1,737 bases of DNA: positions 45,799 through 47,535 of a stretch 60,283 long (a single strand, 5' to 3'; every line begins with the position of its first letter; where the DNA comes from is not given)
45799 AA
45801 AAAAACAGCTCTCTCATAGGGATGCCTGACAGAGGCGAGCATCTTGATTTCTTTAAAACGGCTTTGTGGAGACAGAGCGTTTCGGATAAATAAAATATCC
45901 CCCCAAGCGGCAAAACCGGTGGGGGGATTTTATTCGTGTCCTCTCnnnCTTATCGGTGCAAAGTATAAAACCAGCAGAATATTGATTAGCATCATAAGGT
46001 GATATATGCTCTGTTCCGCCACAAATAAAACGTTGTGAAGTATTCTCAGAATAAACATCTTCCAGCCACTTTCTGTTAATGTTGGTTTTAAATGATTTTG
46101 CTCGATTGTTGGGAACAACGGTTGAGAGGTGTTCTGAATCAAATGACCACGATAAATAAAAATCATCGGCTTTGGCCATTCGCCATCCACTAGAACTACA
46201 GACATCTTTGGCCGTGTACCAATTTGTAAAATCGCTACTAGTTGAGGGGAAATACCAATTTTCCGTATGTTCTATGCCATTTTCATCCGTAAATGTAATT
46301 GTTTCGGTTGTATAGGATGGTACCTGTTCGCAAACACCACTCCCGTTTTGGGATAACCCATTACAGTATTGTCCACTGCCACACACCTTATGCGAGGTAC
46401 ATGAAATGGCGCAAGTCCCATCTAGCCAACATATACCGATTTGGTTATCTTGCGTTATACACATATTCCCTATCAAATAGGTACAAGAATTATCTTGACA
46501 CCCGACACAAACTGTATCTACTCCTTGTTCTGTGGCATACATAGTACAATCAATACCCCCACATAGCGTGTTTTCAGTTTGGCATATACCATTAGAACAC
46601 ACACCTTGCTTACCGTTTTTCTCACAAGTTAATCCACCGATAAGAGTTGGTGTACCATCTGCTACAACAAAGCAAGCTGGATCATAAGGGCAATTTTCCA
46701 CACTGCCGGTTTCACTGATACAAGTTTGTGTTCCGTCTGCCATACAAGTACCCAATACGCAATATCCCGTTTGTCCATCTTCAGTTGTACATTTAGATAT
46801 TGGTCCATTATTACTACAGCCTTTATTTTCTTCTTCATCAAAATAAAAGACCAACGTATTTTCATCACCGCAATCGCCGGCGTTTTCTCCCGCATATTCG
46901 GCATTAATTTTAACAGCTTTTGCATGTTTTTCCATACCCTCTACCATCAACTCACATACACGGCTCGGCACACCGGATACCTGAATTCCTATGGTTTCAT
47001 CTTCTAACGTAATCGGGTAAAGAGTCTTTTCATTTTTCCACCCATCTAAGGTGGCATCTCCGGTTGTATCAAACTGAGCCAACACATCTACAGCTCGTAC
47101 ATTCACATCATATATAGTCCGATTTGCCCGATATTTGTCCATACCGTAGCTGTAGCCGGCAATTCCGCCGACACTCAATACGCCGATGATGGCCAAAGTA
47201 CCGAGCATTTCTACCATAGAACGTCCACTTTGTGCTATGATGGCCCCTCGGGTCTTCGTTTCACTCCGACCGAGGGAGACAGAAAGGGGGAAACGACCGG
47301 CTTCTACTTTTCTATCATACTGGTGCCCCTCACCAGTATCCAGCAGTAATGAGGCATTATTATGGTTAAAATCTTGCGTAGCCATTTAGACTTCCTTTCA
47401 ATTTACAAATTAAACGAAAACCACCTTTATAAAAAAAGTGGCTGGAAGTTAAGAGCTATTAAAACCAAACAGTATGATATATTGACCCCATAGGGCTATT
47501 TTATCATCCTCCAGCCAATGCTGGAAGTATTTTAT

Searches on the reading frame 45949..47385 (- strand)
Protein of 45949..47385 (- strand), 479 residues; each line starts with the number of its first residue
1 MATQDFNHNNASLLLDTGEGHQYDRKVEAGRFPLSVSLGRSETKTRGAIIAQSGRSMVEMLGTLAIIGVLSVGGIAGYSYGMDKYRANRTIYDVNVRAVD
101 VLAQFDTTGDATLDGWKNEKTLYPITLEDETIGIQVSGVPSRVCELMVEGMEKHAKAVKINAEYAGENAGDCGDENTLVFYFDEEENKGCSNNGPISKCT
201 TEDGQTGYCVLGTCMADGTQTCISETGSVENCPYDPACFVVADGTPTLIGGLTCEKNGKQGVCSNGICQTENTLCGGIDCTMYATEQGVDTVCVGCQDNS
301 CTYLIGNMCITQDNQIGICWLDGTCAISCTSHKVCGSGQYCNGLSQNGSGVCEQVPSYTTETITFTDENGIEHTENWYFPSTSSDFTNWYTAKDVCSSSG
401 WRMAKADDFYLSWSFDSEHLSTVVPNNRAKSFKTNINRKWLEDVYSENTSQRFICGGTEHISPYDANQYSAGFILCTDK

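Call 4: search_protein_families(library=pfam, max_evalue=1, proteins=[window:45949-47385:-])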
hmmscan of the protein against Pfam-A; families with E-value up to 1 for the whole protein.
window:45949-47385:- (479 aa): 3 families
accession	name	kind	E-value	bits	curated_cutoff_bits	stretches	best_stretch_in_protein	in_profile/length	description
PF11410.13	Antifungal_pept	-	0.032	14.6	22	2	251-270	4-23/33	Antifungal peptide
PF23803.1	Phage_TAC_17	-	0.13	12.7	27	1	360-389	3-32/178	Phage tail assembly chaperone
PF07963.17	N_methyl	-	0.27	11.3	21.2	1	53-73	5-25/27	Prokaryotic N-terminal methylation motif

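Call 5: search_protein_families(library=ncbifam, max_evalue=1, proteins=[window:45949-47385:-])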
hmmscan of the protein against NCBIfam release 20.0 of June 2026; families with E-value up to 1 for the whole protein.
window:45949-47385:- (479 aa): 1 family
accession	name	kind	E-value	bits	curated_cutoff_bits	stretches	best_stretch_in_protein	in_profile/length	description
TIGR02532.1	IV_pilin_GFxxxE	domain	0.17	11.8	16.3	1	56-74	5-23/24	prepilin-type N-terminal cleavage/methylation domain-containing protein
